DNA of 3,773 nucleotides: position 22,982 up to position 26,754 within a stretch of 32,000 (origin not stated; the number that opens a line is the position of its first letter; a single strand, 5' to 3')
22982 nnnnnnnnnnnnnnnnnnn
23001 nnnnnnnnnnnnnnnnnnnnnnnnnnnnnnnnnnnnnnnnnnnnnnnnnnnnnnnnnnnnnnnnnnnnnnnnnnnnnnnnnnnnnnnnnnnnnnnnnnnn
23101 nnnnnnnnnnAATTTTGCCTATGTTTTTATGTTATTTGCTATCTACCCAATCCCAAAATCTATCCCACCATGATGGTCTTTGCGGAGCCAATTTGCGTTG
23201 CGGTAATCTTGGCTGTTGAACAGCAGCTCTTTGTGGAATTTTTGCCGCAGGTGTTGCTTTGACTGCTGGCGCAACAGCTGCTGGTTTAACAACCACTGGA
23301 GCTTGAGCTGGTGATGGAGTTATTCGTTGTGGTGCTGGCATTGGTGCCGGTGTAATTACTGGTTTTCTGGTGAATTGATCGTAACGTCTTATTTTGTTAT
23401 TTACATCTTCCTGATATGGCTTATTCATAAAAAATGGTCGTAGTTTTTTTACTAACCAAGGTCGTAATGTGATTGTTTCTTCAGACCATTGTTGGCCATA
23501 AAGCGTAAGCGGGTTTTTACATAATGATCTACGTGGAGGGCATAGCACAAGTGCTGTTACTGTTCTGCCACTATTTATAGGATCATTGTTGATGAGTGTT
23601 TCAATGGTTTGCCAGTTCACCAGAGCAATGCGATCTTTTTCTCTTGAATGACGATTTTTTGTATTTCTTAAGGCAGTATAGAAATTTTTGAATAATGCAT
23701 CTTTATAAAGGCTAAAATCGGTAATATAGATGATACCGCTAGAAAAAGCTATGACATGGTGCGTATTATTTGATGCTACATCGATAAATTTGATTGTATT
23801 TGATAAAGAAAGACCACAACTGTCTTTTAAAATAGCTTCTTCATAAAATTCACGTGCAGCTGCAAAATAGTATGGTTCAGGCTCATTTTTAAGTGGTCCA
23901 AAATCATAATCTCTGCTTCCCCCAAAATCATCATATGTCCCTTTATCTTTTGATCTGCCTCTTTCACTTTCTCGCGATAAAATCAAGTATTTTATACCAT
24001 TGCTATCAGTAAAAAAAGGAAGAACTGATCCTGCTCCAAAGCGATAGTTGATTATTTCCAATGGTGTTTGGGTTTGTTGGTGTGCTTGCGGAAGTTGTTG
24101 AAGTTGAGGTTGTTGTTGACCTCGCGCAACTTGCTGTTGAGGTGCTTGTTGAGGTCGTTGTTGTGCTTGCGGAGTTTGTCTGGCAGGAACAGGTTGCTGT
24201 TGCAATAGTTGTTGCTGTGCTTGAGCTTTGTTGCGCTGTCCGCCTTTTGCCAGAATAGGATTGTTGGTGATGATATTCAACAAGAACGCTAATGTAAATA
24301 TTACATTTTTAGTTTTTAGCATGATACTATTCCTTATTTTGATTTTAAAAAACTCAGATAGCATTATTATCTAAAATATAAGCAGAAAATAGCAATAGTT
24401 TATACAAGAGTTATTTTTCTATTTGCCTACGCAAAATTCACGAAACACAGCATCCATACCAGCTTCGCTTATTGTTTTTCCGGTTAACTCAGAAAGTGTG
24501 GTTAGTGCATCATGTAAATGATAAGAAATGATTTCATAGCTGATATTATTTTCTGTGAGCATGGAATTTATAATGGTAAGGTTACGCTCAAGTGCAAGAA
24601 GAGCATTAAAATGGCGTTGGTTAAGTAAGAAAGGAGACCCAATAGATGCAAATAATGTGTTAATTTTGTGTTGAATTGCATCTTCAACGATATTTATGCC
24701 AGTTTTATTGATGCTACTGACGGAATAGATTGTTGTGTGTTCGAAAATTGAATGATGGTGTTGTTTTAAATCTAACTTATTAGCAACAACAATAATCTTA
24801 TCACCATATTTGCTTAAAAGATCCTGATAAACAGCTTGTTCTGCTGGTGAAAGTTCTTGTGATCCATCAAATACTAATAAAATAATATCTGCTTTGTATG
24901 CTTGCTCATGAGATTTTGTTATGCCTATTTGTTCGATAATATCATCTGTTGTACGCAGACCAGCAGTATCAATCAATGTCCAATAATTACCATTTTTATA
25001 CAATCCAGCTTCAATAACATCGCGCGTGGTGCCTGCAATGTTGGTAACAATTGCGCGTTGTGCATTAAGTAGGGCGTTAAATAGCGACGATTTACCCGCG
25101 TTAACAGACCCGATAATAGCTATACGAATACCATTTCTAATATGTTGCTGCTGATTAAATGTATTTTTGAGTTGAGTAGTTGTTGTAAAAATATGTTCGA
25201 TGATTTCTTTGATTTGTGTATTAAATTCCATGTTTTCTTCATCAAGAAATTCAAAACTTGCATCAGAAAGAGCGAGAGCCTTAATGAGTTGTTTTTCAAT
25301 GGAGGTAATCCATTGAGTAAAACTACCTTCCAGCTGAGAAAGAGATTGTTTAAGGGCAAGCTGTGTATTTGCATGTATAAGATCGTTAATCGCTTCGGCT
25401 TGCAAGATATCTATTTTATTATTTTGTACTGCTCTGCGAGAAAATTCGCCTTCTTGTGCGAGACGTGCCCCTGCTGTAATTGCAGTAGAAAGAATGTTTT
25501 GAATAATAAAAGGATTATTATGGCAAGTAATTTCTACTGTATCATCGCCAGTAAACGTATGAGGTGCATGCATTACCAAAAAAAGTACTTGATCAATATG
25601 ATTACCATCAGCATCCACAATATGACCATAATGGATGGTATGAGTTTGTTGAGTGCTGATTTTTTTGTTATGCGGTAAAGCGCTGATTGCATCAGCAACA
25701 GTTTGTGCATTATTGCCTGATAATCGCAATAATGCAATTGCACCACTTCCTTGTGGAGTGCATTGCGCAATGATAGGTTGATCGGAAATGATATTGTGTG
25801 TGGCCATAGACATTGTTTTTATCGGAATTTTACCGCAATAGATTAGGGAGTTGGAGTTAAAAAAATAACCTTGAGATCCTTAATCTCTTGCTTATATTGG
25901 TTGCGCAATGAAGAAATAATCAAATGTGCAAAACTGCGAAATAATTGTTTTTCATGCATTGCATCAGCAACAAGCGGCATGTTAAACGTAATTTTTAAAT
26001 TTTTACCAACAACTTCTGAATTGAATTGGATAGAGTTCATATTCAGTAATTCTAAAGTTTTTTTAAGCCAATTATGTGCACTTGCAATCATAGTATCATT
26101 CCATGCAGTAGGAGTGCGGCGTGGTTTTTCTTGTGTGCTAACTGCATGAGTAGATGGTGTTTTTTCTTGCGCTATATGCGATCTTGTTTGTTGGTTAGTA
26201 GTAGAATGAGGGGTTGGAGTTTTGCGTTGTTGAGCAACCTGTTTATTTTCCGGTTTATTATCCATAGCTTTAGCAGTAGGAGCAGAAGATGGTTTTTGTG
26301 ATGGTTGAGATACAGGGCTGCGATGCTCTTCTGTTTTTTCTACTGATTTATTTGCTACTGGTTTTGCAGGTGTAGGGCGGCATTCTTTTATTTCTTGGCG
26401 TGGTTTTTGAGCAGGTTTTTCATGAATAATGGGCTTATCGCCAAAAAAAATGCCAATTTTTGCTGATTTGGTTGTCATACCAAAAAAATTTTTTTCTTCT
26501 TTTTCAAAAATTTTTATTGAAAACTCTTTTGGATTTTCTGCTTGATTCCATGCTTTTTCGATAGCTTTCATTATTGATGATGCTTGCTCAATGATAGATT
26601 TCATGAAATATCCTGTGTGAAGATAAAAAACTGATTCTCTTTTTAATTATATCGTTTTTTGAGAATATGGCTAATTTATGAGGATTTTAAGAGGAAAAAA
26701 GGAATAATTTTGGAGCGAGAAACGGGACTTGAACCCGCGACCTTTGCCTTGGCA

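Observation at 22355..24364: Tandem exported Nudix-like paralogues, one with Gln/Pro-rich tails, translationally coupled to a lipid glycosyltransferase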

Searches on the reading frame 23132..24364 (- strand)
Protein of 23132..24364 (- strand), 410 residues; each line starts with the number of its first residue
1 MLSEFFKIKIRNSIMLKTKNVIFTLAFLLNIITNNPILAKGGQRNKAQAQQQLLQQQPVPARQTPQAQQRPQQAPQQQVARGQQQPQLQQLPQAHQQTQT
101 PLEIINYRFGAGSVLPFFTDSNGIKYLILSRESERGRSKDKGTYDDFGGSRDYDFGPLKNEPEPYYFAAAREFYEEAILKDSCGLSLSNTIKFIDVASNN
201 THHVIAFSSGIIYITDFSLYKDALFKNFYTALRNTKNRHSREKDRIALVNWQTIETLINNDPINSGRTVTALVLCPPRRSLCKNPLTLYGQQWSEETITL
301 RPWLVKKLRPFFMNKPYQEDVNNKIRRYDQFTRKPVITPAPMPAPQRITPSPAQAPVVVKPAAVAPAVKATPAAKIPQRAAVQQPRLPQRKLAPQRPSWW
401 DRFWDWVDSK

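Call 4: search_protein_families(library=pfam, proteins=[window:23132-24364:-], max_evalue=1)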
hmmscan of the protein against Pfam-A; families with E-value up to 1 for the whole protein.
window:23132-24364:- (410 aa): 1 family
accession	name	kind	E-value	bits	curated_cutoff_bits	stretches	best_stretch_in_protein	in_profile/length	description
PF04959.19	ARS2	-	0.069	13.8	30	1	18-92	99-161/195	Arsenite-resistance protein 2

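Call 39: predict_structure(alignment_id=A2)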
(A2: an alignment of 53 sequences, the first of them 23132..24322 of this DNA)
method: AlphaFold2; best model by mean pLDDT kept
length: 396 residues; sequences in the alignment: 53
mean_pLDDT: 77.4   pTM: 0.63
mean pLDDT of the five models: 77.4, 76.3, 76.3, 75.8, 74.9
residues with pLDDT >= 90: 184; 70-90: 68; 50-70: 67; < 50: 77
segments of 3 or more residues with pLDDT < 50: 23-32, 41-43, 45-71, 348-356, 358-375
pLDDT, mean of each block of 10 residues (from residue 1): 65 73 47 53 45 44 46 55 74 89 98 97 92 83 59 94 98 97 97 95 98 97 94 98 97 97 82 92 97 97 94 78 68 62 54 46 43 48 73 81
secondary structure, 60 per line:
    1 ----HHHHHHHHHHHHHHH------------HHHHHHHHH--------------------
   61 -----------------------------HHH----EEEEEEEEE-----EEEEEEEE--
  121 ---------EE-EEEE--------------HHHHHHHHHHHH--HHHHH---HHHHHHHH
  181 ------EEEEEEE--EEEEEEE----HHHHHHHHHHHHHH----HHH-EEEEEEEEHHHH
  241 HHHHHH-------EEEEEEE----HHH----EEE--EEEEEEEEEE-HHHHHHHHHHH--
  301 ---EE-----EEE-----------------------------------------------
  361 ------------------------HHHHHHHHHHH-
elements in order: H5-19 H32-40 E97-105 E111-118 E133-136 H151-162 H165-169 H173-180 E187-193 E196-202 H207-220 E229-236 H237-246 E254-260 E272-274 E277-286 H288-298 E311-313 H385-395
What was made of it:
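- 23132..24322 (-): Long Nudix paralogue, 396 aa (start corrected from 24364). In the AF2 model the core, residues 90-320, is confident (call 39).
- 24248..24322 (-): Long copy, residues 1-25: signal peptide (MLKTK-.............-TNNPILA|K). AF2 helix at residues 5-19 (call 39).
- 23177..23374 (-): Long copy Pro/Ala-rich basic spacer, residues 317-382. Predicted disordered (call 39).
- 23135..23176 (-): Long copy C-terminal Trp-rich amphipathic helix, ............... AF2 helix at residues 385-395 with pLDDT 73-81 (call 39).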

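Call 73: fold_search(model_id=the predicted structure, library=pdb)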
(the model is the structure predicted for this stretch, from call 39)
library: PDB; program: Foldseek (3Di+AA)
matches with E <= 10: 269; with E <= 0.001: 6
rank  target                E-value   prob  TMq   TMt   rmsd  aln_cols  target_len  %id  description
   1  5t3p_B                2.7e-05  1.00  0.24  0.39   8.9       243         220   13  Crystal structure of Human Peroxisomal coenzyme A diphosphatase NUDT7 (released 2017-09-13)
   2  5t3p_A                1.1e-04  1.00  0.24  0.39   9.0       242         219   13  Crystal structure of Human Peroxisomal coenzyme A diphosphatase NUDT7 (released 2017-09-13)
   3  9nxm                  1.6e-04  1.00  0.29  0.47   7.5       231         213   12  Crystal structure of Arabidopsis thaliana NUDT11 E90Q/E94Q mutant (released 2026-04-01)
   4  6uuf_B                4.1e-04  1.00  0.17  0.41   6.0       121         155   16  Crystal structure of a Nudix Hydrolase from M. Smegmatis, RenU (released 2021-05-12)
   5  1nqy                  4.4e-04  1.00  0.23  0.48  11.2       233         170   14  The structure of a CoA pyrophosphatase from D. Radiodurans (released 2003-05-13)
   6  6uuf_A                6.0e-04  1.00  0.18  0.41   4.4       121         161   17  Crystal structure of a Nudix Hydrolase from M. Smegmatis, RenU (released 2021-05-12)
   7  3dup_B                1.2e-03  1.00  0.23  0.31   5.1       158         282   11  Crystal structure of mutt/nudix family hydrolase from rhodospirillum rubrum atcc 11170 (released 2008-09-02)
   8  1nqz                  1.2e-03  0.99  0.23  0.48  10.7       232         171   14  The structure of a CoA pyrophosphatase from D. Radiodurans complexed with a magnesium ion (released 2003-05-13)
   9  3grn_B                1.2e-03  0.99  0.17  0.39   5.1       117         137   20  CRYSTAL STRUCTURE OF MUTT PROTEIN FROM Methanosarcina mazei Go1 (released 2009-04-07)
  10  3mgm_A                1.7e-03  0.99  0.22  0.45   5.1       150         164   14  Crystal structure of human NUDT16 (released 2011-04-20)
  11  8dp9_A                2.1e-03  0.98  0.17  0.42   6.4       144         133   10  Crystal structure of the monomeric AvrM14-B Nudix hydrolase effector from Melampsora lini (released 2023-01-25)
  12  4hvy                  2.4e-03  0.98  0.16  0.39   5.0       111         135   15  A thermostable variant of human NUDT18 NUDIX domain obtained by Hot Colony Filtration (released 2014-01-01)
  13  3qsj                  2.7e-03  1.00  0.24  0.40   8.6       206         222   12  Crystal structure of NUDIX hydrolase from Alicyclobacillus acidocaldarius (released 2011-04-13)
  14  3dup_A                3.7e-03  1.00  0.22  0.30   6.6       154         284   12  Crystal structure of mutt/nudix family hydrolase from rhodospirillum rubrum atcc 11170 (released 2008-09-02)
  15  5r50                  5.0e-03  1.00  0.24  0.31   7.0       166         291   13  PanDDA analysis group deposition -- Crystal Structure of human NUDT22 in complex with N13371a (released 2020-07-01)
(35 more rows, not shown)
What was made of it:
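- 23132..24322 (-): The top Foldseek PDB hits are Nudix proteins (call 73).
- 23375..24058 (-): Long copy Nudix catalytic domain, residues 89-316. The box (G135...R157-E158-F-Y-E161-E162-A-I-L) lies at 23828-23920. Fold (calls 39, 73).
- Fold, long copy: same result, led by NUDT7 at 2.7e-5 (calls 39, 73).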

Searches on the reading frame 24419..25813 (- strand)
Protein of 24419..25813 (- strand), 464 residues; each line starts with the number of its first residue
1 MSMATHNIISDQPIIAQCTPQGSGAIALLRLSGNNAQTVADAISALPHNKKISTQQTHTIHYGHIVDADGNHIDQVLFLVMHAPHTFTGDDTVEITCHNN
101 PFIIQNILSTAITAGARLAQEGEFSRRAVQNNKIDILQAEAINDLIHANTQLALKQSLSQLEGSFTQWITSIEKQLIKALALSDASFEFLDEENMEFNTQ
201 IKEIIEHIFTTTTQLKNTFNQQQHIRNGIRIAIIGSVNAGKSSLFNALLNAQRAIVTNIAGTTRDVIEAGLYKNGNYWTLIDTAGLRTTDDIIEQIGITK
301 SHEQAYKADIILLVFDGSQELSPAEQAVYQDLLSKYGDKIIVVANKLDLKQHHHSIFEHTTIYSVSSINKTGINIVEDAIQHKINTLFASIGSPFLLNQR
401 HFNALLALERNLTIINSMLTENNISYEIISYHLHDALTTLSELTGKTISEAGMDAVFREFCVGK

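Call 4: search_protein_families(library=pfam, proteins=[window:24419-25813:-], max_evalue=1)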
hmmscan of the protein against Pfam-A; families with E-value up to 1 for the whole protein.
window:24419-25813:- (464 aa): 18 families
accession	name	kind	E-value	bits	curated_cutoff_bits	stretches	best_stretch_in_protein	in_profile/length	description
PF12631.12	MnmE_helical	-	2.7e-36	126.1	40.1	1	137-461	2-211/211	MnmE helical domain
PF10396.14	TrmE_N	-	5.1e-35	120.6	29.8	1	14-133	2-117/117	GTP-binding protein TrmE N-terminus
PF01926.29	MMR_HSR1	-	3.4e-25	88.8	21.9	1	230-346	1-113/113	50S ribosome-binding GTPase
PF02421.24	FeoB_N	-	6.9e-10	39.1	27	1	230-358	2-126/156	Ferrous iron transport protein B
PF00350.29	Dynamin_N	-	1.4e-09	38.7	27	2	276-346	101-167/168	Dynamin family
PF00009.33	GTP_EFTU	-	3.3e-07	30.5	26.5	2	303-351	88-136/188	Elongation factor Tu GTP binding domain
PF04548.22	AIG1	-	7.6e-05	22.6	27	1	230-341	2-116/212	AIG1 family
PF03193.22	RsgA_GTPase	-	8.3e-05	22.9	30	1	193-289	69-171/174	RsgA GTPase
PF00071.28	Ras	-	0.0017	18.4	21.6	1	231-353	2-120/162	Ras family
PF08477.19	Roc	-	0.0097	16.6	27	1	230-348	1-119/119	Ras of Complex, Roc, domain of DAPkinase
PF13555.12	AAA_29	-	0.032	14.4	27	1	218-252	11-49/61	P-loop containing region of AAA domain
PF00005.33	ABC_tran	-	0.033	15.2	25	1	224-259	7-42/137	ABC transporter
PF15958.10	DUF4761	-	0.091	13.3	27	1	42-126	13-101/105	Domain of unknown function (DUF4761)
PF10757.14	YbaJ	-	0.13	13.3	25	1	181-227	28-74/118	Biofilm formation regulator YbaJ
PF00025.27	Arf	-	0.14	12.1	22.3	0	218-256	4-42/174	ADP-ribosylation factor family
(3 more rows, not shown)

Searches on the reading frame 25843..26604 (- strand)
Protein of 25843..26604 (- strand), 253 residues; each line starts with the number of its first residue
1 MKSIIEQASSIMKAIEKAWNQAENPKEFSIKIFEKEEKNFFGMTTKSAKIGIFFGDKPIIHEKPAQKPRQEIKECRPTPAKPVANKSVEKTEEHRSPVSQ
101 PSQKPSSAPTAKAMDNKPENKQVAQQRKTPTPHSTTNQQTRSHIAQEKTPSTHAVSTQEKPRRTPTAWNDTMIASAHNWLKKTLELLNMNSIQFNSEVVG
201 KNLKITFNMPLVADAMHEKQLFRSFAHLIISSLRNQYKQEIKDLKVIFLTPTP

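Call 4: search_protein_families(library=pfam, proteins=[window:25843-26604:-], max_evalue=1)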
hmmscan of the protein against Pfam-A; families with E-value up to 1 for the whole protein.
window:25843-26604:- (253 aa): 2 families
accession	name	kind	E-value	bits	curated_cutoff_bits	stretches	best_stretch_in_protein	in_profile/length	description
PF14804.11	Jag_N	-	0.00036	21.3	25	1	8-51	3-47/50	Jag N-terminus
PF07814.18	WAPL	-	0.031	13.7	24.6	1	154-243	230-319/344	Wings apart-like protein regulation of heterochromatin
